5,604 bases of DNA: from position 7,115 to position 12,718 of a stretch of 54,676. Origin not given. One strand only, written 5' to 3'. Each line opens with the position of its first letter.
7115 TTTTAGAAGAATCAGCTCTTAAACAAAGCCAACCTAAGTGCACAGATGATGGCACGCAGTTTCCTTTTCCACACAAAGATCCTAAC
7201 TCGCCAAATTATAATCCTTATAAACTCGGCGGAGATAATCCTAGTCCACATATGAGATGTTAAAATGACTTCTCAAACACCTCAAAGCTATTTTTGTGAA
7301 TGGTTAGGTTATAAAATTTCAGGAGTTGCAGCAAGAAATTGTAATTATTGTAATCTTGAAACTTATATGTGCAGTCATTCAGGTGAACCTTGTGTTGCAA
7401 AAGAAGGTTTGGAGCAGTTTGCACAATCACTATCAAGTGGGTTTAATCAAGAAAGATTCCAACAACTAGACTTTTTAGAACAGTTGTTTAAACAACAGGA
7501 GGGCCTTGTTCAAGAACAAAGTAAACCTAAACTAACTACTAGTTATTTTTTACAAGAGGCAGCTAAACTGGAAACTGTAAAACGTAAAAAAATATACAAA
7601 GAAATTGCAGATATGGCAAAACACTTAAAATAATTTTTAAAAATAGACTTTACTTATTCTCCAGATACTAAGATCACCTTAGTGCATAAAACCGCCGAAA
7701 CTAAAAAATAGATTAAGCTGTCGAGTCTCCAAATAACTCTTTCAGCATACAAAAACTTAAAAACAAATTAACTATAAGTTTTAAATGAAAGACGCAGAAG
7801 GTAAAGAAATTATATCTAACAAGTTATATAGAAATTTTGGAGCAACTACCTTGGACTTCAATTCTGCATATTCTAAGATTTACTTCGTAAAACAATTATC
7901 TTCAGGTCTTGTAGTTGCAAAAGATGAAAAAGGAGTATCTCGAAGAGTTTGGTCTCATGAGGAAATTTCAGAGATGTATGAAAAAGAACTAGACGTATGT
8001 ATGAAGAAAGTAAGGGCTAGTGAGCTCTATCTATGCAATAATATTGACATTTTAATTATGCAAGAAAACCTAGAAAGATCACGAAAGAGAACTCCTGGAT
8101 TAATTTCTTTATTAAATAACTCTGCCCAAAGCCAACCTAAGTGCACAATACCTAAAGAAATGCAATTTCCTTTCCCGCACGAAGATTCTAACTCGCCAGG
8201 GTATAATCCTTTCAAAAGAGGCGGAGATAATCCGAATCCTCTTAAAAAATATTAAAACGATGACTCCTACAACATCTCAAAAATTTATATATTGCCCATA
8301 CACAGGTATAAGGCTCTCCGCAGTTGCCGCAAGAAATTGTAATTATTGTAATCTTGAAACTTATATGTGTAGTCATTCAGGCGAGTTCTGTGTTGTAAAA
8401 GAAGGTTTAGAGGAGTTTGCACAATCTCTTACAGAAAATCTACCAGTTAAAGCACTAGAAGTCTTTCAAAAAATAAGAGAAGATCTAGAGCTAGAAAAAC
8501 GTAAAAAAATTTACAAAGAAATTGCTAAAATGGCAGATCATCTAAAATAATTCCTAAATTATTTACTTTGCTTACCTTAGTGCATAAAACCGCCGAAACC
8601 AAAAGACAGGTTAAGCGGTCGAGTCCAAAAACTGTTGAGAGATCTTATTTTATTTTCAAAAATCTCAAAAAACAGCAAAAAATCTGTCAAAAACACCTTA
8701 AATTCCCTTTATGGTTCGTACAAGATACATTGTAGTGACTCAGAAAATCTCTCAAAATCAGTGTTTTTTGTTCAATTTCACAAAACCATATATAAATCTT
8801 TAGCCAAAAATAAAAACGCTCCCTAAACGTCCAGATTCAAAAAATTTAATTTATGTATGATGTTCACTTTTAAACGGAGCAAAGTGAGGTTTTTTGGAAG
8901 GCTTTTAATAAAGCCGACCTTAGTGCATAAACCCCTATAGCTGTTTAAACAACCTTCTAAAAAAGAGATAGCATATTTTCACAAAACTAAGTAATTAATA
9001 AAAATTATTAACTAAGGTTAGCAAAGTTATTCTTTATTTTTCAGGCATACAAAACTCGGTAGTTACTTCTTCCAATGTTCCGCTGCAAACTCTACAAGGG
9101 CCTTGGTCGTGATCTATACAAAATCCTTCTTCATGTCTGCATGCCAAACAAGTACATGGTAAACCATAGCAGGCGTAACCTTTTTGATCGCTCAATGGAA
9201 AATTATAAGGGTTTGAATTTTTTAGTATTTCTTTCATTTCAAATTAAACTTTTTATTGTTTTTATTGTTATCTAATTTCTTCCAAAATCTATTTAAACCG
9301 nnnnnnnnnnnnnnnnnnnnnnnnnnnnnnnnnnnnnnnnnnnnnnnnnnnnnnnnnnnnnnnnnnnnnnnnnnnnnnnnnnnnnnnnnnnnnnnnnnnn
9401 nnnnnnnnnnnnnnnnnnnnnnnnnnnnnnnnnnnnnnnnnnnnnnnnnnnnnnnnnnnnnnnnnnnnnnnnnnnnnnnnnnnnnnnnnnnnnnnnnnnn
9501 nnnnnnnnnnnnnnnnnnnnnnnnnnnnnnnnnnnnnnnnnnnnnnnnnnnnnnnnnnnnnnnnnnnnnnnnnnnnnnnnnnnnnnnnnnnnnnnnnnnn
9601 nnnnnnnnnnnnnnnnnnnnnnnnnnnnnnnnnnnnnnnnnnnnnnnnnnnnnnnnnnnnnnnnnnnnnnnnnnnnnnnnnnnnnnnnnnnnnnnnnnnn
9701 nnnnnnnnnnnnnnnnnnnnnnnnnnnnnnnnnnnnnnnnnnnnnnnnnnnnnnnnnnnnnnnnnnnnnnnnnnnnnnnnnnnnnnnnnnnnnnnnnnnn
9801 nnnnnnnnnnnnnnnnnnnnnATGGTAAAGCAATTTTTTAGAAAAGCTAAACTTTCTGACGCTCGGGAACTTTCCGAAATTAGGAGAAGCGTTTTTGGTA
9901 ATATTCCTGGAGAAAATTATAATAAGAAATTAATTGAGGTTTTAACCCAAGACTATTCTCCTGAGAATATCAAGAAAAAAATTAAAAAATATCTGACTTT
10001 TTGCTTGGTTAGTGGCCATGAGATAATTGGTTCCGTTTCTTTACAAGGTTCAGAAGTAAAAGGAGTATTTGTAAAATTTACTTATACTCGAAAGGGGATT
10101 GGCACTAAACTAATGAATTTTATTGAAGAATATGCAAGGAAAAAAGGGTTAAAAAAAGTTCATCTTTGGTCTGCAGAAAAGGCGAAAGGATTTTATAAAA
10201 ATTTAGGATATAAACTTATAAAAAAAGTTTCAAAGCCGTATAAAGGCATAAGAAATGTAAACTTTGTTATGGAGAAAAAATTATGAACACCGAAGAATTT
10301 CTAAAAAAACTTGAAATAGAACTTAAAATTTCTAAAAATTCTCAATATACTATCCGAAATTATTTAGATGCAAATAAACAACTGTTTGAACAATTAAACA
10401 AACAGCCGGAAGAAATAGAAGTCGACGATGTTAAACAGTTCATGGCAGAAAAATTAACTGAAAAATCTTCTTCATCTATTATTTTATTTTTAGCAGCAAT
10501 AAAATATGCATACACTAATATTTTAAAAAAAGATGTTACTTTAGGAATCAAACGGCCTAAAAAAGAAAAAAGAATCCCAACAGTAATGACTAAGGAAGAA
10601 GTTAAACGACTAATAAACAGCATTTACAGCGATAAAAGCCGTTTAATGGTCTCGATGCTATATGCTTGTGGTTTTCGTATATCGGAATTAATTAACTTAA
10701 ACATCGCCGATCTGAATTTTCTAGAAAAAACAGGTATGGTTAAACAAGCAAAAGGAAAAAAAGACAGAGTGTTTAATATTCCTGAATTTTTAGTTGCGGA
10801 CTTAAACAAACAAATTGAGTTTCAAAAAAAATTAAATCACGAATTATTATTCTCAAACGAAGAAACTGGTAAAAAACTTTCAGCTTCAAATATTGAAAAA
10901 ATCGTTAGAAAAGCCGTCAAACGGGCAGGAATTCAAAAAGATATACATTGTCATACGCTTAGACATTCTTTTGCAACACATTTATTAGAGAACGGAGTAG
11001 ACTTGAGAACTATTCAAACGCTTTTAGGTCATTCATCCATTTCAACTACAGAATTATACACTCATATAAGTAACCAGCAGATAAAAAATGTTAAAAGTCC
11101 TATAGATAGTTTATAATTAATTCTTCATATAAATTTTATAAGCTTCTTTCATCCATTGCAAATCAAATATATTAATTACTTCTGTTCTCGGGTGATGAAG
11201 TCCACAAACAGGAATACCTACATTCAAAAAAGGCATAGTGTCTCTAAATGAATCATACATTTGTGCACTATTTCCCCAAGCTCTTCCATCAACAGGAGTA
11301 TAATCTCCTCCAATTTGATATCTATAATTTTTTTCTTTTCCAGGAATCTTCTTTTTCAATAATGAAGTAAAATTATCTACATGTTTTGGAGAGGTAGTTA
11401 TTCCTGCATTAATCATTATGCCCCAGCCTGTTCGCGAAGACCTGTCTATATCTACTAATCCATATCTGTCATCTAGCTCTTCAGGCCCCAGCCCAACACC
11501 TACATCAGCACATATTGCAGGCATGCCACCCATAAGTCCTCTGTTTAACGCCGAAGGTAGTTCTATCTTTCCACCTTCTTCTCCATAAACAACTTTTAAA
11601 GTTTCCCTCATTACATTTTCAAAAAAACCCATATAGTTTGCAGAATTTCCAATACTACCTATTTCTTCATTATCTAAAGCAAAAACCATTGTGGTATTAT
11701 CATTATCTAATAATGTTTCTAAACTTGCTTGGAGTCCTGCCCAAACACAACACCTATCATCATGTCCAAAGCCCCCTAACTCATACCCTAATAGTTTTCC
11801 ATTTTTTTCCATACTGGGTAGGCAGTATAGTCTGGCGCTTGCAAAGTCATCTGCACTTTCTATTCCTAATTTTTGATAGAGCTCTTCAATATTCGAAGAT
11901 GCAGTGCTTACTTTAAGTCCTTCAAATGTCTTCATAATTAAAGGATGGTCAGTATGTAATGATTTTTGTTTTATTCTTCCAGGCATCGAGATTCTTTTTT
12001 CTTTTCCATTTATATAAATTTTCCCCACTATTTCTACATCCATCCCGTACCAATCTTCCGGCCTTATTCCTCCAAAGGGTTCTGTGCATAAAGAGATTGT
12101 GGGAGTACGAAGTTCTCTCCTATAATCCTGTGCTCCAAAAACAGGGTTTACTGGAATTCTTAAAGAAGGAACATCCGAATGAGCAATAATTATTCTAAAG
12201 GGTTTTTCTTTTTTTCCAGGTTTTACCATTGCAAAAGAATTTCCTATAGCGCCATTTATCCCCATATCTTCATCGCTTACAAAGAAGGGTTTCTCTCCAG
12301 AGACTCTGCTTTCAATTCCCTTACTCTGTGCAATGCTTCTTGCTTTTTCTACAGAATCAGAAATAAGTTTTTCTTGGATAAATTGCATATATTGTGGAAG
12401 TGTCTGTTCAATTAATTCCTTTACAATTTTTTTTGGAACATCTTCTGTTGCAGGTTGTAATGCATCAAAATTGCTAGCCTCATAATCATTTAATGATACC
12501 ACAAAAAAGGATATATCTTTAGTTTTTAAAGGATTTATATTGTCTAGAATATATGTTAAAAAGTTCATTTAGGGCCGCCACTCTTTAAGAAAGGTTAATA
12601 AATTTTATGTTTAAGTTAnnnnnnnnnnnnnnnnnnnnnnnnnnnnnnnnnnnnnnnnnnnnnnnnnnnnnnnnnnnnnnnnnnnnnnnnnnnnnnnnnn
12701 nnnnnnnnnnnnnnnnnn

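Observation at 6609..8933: Tandem 'head-swapped' two-gene cassettes: variable-head protein with a constant Pro/Asn-rich tail, plus a small 5-Cys partner, each behind a repeated leader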

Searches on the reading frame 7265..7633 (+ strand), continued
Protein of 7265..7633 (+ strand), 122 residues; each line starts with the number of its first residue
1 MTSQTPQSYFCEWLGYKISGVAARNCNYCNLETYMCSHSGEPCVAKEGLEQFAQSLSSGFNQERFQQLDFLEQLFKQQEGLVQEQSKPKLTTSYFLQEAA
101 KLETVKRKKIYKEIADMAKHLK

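Call 98: find_encoding_contigs(protein=P0040, flank=5000, max_places=2)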
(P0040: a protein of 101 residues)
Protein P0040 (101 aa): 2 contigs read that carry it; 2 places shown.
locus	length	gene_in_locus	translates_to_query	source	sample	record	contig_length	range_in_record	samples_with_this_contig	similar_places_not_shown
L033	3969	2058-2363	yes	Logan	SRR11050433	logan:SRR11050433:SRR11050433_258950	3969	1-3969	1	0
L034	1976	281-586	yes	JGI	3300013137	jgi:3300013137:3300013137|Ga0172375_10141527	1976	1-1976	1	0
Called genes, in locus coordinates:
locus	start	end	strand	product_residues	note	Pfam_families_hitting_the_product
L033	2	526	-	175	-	?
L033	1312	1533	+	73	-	-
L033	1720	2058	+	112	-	-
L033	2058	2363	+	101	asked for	-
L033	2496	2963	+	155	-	-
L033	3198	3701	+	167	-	-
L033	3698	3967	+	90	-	?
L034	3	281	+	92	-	?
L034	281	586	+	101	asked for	-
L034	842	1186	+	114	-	-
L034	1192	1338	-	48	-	-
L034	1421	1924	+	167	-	-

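Call 99: find_encoding_contigs(protein=P0035, flank=5000, max_places=2)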
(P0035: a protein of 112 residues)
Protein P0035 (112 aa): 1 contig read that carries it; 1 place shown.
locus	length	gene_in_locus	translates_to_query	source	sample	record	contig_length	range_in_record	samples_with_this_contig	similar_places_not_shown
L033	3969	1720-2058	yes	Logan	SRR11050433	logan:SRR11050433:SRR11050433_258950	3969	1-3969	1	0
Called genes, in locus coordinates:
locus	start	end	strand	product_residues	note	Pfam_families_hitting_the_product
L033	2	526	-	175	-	?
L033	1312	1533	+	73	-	-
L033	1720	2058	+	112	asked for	-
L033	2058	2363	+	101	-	-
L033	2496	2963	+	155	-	-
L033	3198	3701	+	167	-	-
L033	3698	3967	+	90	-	?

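Call 100: find_encoding_contigs(protein=P0020, flank=5000, max_places=2)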
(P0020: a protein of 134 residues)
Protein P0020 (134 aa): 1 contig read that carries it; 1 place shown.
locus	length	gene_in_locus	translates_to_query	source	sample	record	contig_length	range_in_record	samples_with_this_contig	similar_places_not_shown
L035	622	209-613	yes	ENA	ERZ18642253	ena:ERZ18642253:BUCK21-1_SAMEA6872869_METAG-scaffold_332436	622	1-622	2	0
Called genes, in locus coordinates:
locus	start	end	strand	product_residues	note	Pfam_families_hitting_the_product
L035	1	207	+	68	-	?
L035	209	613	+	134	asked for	-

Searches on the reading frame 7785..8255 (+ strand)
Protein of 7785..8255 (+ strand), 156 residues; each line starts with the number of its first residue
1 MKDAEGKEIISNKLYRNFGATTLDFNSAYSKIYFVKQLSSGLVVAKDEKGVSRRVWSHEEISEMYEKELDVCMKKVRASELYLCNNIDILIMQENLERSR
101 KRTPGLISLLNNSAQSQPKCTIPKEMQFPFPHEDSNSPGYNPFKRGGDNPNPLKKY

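Call 6: search_protein_families(library=pfam, proteins=[window:7785-8255:+], max_evalue=1)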
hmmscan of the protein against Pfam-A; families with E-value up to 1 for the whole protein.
window:7785-8255:+ (156 aa): 0 families

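Call 7: search_protein_families(library=phrogs, proteins=[window:7785-8255:+], max_evalue=1)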
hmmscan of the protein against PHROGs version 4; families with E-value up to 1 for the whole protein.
window:7785-8255:+ (156 aa): 0 families

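Call 61: search_protein_families(library=ncbifam, proteins=[window:7785-8255:+], max_evalue=0.01)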
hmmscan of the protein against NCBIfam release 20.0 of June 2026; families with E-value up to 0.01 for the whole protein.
window:7785-8255:+ (156 aa): 0 families

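Call 74: search_solved_structures(query=window:7785-8255:+, max_evalue=10)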
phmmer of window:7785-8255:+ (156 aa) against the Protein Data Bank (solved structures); distinct sequences matched with E-value up to 10: 0.

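Call 82: search_protein_families(library=padloc, proteins=[window:7785-8255:+], max_evalue=0.01)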
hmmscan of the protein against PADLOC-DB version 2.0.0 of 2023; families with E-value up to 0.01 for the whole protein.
window:7785-8255:+ (156 aa): 1 family
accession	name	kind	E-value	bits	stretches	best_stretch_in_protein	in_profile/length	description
PDLC01891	CARF4--CARF_PDDEXK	-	0.0024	15.6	1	7-95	165-248/319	-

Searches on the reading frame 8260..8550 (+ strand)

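Call 6: search_protein_families(library=pfam, proteins=[window:8260-8550:+], max_evalue=1)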
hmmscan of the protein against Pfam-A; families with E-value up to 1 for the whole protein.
window:8260-8550:+ (96 aa): 3 families
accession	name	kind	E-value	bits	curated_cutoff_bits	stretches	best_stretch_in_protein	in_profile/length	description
PF08822.17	DUF1804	-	0.04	14.3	29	1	45-93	59-106/164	Protein of unknown function (DUF1804)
PF03464.20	eRF1_2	-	0.053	14.3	27.1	1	40-93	11-66/133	eRF1 domain 2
PF12550.13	GCR1_C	-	0.081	13.7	23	1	46-94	10-64/80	Transcriptional activator of glycolytic enzymes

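Call 7: search_protein_families(library=phrogs, proteins=[window:8260-8550:+], max_evalue=1)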
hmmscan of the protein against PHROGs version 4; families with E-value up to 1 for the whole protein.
window:8260-8550:+ (96 aa): 1 family
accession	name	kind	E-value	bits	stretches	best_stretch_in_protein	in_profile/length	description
phrog_33828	-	unknown function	0.024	15.7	1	5-23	37-55/58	-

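Call 82: search_protein_families(library=padloc, proteins=[window:8260-8550:+], max_evalue=0.01)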
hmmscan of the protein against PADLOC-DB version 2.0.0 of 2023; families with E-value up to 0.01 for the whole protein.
window:8260-8550:+ (96 aa): 0 families

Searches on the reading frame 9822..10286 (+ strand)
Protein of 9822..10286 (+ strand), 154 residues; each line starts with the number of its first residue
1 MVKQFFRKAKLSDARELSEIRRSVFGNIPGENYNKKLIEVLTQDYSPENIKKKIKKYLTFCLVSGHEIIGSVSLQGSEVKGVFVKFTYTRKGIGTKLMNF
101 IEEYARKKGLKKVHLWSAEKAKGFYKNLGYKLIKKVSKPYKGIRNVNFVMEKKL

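Call 83: search_protein_families(library=pfam, proteins=[window:9822-10286:+], max_evalue=0.001)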
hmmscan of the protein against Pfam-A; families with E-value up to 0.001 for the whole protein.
window:9822-10286:+ (154 aa): 5 families
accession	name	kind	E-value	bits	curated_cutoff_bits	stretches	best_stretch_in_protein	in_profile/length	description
PF13673.13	Acetyltransf_10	-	3.4e-16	59.8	23.6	1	32-151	4-127/128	Acetyltransferase (GNAT) domain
PF13508.13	Acetyltransf_7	-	8.4e-12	45.7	27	1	60-131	6-83/84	Acetyltransferase (GNAT) domain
PF00583.31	Acetyltransf_1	-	4.6e-11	43.4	20.7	1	57-130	33-116/116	Acetyltransferase (GNAT) family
PF13527.13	Acetyltransf_9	-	8.2e-07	29.5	25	1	70-132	66-126/127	Acetyltransferase (GNAT) domain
PF13420.13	Acetyltransf_4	-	0.00097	19.6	24.3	0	83-138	82-142/155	Acetyltransferase (GNAT) domain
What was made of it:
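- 9822..10286 (+): GNAT acetyltransferase whose stop overlaps the recombinase start (context). Call 83.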

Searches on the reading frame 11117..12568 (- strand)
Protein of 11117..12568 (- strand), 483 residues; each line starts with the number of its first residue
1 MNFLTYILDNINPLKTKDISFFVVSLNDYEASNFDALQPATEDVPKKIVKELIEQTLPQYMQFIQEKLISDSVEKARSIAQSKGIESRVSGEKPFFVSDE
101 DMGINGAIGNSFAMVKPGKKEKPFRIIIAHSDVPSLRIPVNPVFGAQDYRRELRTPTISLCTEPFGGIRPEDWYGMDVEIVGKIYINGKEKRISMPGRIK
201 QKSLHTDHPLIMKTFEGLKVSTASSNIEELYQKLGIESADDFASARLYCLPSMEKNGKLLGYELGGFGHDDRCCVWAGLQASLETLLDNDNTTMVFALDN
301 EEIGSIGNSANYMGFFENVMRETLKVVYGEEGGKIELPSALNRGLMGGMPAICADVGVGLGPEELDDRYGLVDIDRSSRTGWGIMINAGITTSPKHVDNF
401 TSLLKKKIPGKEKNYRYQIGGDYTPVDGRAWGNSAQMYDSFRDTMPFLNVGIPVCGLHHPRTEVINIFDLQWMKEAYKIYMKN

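Call 83: search_protein_families(library=pfam, proteins=[window:11117-12568:-], max_evalue=0.001)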
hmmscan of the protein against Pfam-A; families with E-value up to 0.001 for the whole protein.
window:11117-12568:- (483 aa): 1 family
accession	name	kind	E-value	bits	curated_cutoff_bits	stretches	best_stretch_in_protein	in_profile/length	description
PF02127.20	Peptidase_M18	-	2.6e-14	53.3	24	2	229-323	194-292/432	Aminopeptidase I zinc metalloprotease (M18)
